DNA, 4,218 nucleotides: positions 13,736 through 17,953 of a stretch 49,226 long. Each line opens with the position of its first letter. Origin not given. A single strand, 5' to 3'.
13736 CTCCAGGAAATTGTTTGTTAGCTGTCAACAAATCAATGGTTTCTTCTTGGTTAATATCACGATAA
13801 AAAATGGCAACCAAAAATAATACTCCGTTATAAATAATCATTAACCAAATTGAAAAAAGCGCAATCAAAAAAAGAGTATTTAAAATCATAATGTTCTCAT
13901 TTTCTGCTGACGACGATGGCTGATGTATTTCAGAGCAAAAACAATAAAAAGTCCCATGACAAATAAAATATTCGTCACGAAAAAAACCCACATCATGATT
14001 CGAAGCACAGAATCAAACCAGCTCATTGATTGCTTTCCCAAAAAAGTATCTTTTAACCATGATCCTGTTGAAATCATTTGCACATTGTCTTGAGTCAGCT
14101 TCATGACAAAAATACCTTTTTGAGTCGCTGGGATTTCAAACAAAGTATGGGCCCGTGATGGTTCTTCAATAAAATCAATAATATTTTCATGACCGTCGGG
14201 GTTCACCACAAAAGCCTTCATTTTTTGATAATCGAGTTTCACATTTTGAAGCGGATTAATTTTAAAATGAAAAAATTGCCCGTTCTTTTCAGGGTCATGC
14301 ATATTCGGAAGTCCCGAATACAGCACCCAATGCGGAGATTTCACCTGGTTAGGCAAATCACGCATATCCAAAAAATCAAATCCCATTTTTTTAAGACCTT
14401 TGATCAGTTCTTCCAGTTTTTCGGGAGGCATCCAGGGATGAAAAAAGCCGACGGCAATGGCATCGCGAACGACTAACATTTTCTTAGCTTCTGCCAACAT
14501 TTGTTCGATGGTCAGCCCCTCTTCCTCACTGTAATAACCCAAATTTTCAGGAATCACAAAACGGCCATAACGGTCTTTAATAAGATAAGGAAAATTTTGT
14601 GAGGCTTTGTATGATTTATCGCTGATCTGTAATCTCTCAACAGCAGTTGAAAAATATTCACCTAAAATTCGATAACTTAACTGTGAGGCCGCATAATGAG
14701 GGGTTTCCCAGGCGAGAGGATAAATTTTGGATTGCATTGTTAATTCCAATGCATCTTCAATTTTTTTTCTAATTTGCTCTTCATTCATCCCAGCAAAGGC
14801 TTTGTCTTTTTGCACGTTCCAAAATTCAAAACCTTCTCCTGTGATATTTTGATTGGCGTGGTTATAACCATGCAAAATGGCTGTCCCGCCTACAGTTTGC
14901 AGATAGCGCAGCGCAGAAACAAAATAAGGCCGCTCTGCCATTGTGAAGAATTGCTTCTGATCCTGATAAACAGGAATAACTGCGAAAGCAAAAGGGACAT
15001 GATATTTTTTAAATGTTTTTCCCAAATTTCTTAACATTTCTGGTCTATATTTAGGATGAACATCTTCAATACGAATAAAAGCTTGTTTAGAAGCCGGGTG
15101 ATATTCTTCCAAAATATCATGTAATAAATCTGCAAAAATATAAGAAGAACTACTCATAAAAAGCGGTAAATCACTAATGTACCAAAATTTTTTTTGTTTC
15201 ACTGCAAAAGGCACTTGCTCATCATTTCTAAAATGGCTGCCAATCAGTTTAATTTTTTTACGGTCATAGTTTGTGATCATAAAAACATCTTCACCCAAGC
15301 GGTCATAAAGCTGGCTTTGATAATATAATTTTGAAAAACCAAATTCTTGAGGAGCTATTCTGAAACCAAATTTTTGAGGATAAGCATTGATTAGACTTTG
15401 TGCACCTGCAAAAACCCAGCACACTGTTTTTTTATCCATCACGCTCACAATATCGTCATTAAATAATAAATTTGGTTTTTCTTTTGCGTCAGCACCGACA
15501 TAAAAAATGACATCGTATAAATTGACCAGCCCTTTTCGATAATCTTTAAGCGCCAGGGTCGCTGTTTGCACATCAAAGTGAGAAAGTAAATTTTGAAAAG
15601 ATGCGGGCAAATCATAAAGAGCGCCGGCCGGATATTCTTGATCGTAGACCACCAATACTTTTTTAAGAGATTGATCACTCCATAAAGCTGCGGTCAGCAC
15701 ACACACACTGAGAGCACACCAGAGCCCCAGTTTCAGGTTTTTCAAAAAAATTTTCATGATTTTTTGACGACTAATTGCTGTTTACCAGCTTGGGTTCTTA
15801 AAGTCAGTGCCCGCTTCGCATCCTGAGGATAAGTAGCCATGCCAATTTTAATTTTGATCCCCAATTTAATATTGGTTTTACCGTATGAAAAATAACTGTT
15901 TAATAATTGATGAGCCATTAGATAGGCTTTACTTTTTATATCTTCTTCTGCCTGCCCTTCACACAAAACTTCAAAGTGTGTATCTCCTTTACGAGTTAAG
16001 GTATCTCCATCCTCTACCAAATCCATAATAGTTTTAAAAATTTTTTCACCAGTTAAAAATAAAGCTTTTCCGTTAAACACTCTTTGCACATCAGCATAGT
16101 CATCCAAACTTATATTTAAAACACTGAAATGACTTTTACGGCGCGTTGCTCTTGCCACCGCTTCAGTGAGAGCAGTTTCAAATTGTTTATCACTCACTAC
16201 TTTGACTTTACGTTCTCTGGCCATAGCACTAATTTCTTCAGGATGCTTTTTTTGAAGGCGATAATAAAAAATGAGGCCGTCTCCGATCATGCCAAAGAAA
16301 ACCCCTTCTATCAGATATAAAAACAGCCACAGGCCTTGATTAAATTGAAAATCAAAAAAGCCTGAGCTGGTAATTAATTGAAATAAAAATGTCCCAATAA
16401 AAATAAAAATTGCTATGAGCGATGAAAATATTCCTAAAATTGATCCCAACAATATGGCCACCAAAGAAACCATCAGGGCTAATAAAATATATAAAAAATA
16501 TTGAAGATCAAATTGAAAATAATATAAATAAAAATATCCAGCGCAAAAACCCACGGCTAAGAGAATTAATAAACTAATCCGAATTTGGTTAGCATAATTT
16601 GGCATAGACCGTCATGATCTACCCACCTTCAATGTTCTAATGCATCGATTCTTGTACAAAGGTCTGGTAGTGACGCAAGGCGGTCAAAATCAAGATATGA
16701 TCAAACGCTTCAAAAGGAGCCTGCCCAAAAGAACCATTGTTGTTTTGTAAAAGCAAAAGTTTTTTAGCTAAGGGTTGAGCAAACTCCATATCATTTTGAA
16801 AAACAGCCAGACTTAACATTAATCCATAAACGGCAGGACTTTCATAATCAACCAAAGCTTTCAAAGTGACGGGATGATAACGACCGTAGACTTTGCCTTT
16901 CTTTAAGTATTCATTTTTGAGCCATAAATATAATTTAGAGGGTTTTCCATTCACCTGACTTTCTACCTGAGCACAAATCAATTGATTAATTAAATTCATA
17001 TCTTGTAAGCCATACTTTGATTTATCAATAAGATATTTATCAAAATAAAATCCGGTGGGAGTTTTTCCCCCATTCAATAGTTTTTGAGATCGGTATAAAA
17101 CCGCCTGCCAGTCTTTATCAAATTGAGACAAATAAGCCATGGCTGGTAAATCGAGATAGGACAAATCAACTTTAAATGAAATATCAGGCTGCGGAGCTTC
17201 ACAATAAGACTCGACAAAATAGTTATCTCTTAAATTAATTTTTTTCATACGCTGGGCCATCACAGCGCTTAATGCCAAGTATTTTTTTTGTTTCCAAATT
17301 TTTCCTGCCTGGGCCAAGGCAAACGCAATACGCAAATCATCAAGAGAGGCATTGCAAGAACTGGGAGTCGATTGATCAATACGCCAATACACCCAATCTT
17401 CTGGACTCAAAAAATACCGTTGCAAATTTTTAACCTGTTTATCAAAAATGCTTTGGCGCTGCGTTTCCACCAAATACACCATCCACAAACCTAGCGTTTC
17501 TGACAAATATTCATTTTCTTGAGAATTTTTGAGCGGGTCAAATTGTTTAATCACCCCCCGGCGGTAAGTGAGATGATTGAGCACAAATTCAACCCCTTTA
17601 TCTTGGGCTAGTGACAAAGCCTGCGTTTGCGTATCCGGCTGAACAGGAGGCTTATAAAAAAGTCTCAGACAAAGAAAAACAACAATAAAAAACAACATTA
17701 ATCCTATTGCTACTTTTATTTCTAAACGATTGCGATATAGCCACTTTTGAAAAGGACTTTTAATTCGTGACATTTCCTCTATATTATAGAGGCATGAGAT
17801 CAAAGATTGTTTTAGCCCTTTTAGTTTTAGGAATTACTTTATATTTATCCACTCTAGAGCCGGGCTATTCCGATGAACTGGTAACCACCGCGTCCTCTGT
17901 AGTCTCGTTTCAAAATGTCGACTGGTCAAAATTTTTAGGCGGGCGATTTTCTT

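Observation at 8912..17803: Hybrid synthase-dependent exopolysaccharide operon mixing Bcs-, Pga- and Pel-like parts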

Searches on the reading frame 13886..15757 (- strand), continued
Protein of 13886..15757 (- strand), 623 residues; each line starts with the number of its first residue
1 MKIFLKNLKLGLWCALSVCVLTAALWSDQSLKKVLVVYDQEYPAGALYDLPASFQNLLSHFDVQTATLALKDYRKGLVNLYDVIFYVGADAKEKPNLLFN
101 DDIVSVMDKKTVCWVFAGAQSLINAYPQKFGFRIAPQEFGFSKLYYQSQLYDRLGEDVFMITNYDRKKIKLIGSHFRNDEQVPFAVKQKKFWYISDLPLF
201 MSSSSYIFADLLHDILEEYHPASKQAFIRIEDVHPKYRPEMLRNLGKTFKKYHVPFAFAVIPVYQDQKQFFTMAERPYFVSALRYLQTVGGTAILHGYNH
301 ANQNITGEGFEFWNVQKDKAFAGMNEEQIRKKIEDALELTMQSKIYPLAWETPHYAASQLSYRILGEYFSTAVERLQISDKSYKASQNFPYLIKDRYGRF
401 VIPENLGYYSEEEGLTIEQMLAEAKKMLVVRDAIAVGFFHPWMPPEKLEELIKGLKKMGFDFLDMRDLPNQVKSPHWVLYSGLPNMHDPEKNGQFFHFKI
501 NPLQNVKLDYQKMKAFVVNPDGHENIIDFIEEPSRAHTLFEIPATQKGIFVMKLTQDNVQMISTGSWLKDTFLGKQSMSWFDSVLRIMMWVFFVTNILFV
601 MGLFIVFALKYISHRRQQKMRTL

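Call 78: find_encoding_contigs(protein=P0072, flank=7000, max_places=1)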
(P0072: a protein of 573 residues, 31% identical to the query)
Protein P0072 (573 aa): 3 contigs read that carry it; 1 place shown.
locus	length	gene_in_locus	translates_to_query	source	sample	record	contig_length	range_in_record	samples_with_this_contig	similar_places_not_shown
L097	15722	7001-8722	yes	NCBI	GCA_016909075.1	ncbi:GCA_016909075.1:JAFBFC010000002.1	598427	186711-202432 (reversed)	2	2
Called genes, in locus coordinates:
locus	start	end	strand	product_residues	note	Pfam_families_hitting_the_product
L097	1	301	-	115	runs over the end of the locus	PF00893:Multi_Drug_Res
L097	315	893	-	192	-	PF00440:TetR_N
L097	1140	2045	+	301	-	PF00892:EamA, PF03151:TPT (weak), PF00892:EamA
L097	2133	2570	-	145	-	PF10604:Polyketide_cyc2, PF03364:Polyketide_cyc (weak)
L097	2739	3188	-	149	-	PF12638:Staygreen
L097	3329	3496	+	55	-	-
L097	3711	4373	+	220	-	PF00702:Hydrolase, PF12710:HAD (weak), PF13419:HAD_2, PF13242:Hydrolase_like (weak)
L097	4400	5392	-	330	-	PF00072:Response_reg, PF06580:His_kinase, PF02518:HATPase_c, PF13581:HATPase_c_2 (weak)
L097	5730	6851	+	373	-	PF00072:Response_reg, PF00486:Trans_reg_C (weak)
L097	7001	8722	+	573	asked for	PF10096:DUF2334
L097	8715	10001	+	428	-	PF13506:Glyco_transf_21, PF00535:Glycos_transf_2, PF10111:Glyco_tranf_2_2, PF13641:Glyco_tranf_2_3, PF13632:Glyco_trans_2_3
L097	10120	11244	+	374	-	-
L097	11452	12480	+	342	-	-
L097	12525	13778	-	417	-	PF00083:Sugar_tr (weak), PF07690:MFS_1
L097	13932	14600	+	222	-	PF00455:DeoRC (faint), PF06026:Rib_5-P_isom_A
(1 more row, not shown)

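Call 91: list_cluster_members(proteins=[P0086, P0042, P0015, P0017, P0023, P0061, P0043, P0011, P0021, P0065])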
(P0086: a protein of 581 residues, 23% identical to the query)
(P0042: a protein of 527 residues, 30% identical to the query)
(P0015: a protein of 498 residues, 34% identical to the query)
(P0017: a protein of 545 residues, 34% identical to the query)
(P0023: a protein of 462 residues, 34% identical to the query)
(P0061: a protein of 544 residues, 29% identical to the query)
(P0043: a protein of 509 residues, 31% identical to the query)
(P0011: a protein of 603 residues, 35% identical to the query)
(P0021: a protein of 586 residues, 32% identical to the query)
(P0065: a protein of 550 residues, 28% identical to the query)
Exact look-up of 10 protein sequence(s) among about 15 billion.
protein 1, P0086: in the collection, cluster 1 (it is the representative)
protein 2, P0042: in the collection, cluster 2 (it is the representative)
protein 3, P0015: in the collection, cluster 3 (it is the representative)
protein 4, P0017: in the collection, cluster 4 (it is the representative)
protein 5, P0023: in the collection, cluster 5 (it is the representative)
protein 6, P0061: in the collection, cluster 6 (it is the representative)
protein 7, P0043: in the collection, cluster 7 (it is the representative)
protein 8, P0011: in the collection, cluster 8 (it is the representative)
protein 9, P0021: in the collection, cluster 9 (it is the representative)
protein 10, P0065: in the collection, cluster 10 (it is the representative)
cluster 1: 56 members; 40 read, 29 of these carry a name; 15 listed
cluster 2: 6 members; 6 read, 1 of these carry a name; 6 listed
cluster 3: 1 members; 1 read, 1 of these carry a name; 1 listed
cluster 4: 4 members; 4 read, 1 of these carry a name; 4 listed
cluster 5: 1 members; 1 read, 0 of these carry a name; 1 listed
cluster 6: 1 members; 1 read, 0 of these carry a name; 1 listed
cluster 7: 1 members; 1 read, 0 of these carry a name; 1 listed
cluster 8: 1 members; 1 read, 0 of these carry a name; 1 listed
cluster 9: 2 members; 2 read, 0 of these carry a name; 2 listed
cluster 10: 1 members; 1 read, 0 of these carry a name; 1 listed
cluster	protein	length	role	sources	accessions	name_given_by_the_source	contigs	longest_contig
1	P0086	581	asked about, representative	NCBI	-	-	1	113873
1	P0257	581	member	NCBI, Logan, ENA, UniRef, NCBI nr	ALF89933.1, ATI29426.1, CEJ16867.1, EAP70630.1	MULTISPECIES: DUF2334 domain-containing protein [Ralstonia solanacearum species complex] | Papd-like protein n=2 Tax=Ralstonia solanacearum TaxID=305 RepID=A0A7U7PQD4_RALSL | DUF2334 domain-containing protein [Ralstonia solanacearum]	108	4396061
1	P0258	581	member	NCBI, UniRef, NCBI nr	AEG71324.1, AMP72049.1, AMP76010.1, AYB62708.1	DUF2334 domain-containing protein [Ralstonia solanacearum] | Papd-like protein n=1 Tax=Ralstonia solanacearum (strain Po82) TaxID=1031711 ...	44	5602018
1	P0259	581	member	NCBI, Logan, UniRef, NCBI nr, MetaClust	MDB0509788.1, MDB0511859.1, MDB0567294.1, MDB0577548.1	DUF2334 domain-containing protein [Ralstonia solanacearum] | DUF2334 domain-containing protein n=2 Tax=Ralstonia solanacearum TaxID=305 ... | status=active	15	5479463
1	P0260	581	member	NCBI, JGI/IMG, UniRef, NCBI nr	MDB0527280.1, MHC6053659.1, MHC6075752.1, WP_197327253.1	DUF2334 domain-containing protein [Ralstonia solanacearum] | DUF2334 domain-containing protein n=1 Tax=Ralstonia solanacearum TaxID=305 ...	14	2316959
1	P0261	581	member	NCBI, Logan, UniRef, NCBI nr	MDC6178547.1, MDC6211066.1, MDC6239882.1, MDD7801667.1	DUF2334 domain-containing protein [Ralstonia solanacearum] | DUF2334 domain-containing protein n=1 Tax=Ralstonia solanacearum TaxID=305 ...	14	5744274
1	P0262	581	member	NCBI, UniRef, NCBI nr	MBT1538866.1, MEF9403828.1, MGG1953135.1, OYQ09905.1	DUF2334 domain-containing protein [Ralstonia solanacearum] | Papd-like protein n=1 Tax=Ralstonia solanacearum K60 TaxID=1091042 RepID=A0AAP7ZJ56_RALSL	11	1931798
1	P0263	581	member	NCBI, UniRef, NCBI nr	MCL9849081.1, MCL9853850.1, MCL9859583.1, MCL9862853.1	DUF2334 domain-containing protein (plasmid) [Ralstonia solanacearum P673] | DUF2334 domain-containing protein n=1 Tax=Ralstonia solanacearum TaxID=305 ... | DUF2334 domain-containing protein [Ralstonia solanacearum]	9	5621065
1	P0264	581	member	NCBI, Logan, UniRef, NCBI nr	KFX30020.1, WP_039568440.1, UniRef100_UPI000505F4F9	DUF2334 domain-containing protein [Ralstonia solanacearum] | DUF2334 domain-containing protein n=1 Tax=Ralstonia solanacearum TaxID=305 ...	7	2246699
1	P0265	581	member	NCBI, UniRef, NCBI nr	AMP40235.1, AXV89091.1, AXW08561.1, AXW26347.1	DUF2334 domain-containing protein [Ralstonia solanacearum] | DUF2334 domain-containing protein n=1 Tax=Ralstonia solanacearum TaxID=305 ...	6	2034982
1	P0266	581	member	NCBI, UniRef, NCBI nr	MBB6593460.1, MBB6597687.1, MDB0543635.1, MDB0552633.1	DUF2334 domain-containing protein [Ralstonia solanacearum] | DUF2334 domain-containing protein n=1 Tax=Ralstonia solanacearum TaxID=305 ...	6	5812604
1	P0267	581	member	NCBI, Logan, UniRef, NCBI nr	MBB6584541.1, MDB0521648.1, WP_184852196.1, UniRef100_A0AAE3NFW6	DUF2334 domain-containing protein [Ralstonia solanacearum] | DUF2334 domain-containing protein n=1 Tax=Ralstonia solanacearum TaxID=305 ...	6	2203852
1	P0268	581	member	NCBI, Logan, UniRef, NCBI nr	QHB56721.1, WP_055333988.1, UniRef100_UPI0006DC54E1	DUF2334 domain-containing protein (plasmid) [Ralstonia solanacearum] | DUF2334 domain-containing protein n=1 Tax=Ralstonia solanacearum TaxID=305 ... | DUF2334 domain-containing protein [Ralstonia solanacearum]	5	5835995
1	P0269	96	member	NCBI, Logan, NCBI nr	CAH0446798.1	hypothetical protein LMG10661_02861 [Ralstonia syzygii subsp. syzygii]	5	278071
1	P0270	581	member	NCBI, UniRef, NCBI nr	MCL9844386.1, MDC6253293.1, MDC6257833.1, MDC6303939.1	DUF2334 domain-containing protein [Ralstonia solanacearum] | DUF2334 domain-containing protein n=1 Tax=Ralstonia solanacearum TaxID=305 ...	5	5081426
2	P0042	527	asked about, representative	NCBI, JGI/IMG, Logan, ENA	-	-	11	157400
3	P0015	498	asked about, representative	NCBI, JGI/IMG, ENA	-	uncharacterized protein YdaL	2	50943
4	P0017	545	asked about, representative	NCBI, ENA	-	-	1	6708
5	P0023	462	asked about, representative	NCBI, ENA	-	-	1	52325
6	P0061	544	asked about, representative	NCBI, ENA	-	-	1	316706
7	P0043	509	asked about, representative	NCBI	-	-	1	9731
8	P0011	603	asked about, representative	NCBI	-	-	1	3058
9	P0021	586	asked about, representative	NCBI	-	-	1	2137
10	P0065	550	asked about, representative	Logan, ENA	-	-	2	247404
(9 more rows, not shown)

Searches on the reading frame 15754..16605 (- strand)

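Call 6: search_protein_families(library=pfam, proteins=[window:15754-16605:-], max_evalue=0.01)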
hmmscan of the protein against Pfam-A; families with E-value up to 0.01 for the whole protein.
window:15754-16605:- (283 aa): 1 family
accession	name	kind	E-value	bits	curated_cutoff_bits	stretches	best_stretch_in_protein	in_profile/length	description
PF00990.26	GGDEF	-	1.1e-07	32.2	23.8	1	140-276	13-150/161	Diguanylate cyclase, GGDEF domain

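Call 7: search_protein_families(library=ncbifam, proteins=[window:15754-16605:-], max_evalue=0.01)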
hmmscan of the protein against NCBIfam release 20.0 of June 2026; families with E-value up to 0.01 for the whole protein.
window:15754-16605:- (283 aa): 5 families
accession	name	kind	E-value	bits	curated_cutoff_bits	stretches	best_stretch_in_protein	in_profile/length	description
NF045675.1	PhdiestaseDibA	equivalog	1.3e-06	27.1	980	1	142-269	217-342/623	phosphodiesterase DibA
TIGR00254.1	GGDEF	domain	1.1e-05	25.2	37.4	1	138-276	15-152/168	diguanylate cyclase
NF041606.1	dguan_cyc_DgcA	equivalog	0.00069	18.6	370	1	141-275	191-323/340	diguanylate cyclase DgcA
NF051473.1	DigCycDgcsShew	equivalog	0.0018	17.7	400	1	142-259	149-260/291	diguanylate cyclase DgcS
NF007135.0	PRK09581.1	equivalog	0.0095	14.8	474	0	138-276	302-440/457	PleD family two-component system response regulator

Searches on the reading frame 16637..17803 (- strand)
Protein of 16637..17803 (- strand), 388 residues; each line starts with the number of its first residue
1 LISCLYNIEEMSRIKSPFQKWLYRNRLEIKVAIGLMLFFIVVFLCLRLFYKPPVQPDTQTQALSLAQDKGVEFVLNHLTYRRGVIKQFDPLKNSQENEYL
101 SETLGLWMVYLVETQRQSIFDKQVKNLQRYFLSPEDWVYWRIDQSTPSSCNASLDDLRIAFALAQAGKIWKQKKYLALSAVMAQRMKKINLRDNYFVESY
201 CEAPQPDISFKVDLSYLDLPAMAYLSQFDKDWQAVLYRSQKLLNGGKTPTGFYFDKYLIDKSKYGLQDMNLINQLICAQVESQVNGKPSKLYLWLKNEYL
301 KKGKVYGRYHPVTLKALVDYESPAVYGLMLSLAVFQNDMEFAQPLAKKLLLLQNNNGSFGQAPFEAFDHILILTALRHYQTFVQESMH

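Call 6: search_protein_families(library=pfam, proteins=[window:16637-17803:-], max_evalue=0.01)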
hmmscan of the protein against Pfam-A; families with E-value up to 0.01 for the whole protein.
window:16637-17803:- (388 aa): 1 family
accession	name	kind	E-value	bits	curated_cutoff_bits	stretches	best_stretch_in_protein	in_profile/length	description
PF01270.23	Glyco_hydro_8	-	3.1e-09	36.8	24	1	95-257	48-221/341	Glycosyl hydrolases family 8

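Call 7: search_protein_families(library=ncbifam, proteins=[window:16637-17803:-], max_evalue=0.01)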
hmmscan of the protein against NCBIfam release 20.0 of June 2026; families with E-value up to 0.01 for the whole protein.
window:16637-17803:- (388 aa): 1 family
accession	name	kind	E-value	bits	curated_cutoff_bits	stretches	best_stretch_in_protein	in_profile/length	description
NF008305.0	PRK11097.1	equivalog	1.3e-09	37.5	299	1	151-262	114-231/378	cellulose synthase complex periplasmic endoglucanase BcsZ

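Call 37: search_solved_structures(query=window:16637-17803:-, max_evalue=1)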
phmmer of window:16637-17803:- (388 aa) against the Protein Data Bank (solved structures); distinct sequences matched with E-value up to 1: 12.
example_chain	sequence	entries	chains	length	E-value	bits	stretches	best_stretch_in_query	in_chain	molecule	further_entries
6r2m_A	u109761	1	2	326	1.7e-23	86.7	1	73-332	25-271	Glycoside transferase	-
3ren_A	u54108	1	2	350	1.6e-18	70.3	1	97-356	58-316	Glycosyl hydrolase, family 8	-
7f82_A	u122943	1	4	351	0.00028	23.4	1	147-264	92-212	Glucanase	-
7f81_A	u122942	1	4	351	0.00033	23.2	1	137-263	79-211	Glucanase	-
3qxf_A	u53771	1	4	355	0.00064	22.3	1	148-263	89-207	Endoglucanase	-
3qxq_A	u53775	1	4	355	0.00064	22.3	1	148-263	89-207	Endoglucanase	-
9b87_A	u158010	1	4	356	0.00064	22.3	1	148-263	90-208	Endoglucanase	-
5gy3_A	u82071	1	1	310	0.16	14.4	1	105-187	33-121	Glucanase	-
4q2b_A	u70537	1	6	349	0.18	14.2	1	148-252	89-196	Endo-1,4-beta-D-glucanase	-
5cd2_A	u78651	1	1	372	0.5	12.7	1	148-188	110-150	Endo-1,4-D-glucanase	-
6vc5_A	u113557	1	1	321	0.62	12.5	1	140-177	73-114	Endoglucanase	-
6dv9_F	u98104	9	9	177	0.82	12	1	95-167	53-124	ECF RNA polymerase sigma factor SigL | RNA polymerase sigma factor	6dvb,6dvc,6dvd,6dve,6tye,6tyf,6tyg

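Call 80: search_solved_structures(query=window:16637-17803:-, max_evalue=1e-10, show_alignments=2)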
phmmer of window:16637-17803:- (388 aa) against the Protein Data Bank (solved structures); distinct sequences matched with E-value up to 1e-10: 2.
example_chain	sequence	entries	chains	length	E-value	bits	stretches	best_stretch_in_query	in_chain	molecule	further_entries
6r2m_A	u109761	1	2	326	1.7e-23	86.7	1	73-332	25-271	Glycoside transferase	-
3ren_A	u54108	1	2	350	1.6e-18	70.3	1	97-356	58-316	Glycosyl hydrolase, family 8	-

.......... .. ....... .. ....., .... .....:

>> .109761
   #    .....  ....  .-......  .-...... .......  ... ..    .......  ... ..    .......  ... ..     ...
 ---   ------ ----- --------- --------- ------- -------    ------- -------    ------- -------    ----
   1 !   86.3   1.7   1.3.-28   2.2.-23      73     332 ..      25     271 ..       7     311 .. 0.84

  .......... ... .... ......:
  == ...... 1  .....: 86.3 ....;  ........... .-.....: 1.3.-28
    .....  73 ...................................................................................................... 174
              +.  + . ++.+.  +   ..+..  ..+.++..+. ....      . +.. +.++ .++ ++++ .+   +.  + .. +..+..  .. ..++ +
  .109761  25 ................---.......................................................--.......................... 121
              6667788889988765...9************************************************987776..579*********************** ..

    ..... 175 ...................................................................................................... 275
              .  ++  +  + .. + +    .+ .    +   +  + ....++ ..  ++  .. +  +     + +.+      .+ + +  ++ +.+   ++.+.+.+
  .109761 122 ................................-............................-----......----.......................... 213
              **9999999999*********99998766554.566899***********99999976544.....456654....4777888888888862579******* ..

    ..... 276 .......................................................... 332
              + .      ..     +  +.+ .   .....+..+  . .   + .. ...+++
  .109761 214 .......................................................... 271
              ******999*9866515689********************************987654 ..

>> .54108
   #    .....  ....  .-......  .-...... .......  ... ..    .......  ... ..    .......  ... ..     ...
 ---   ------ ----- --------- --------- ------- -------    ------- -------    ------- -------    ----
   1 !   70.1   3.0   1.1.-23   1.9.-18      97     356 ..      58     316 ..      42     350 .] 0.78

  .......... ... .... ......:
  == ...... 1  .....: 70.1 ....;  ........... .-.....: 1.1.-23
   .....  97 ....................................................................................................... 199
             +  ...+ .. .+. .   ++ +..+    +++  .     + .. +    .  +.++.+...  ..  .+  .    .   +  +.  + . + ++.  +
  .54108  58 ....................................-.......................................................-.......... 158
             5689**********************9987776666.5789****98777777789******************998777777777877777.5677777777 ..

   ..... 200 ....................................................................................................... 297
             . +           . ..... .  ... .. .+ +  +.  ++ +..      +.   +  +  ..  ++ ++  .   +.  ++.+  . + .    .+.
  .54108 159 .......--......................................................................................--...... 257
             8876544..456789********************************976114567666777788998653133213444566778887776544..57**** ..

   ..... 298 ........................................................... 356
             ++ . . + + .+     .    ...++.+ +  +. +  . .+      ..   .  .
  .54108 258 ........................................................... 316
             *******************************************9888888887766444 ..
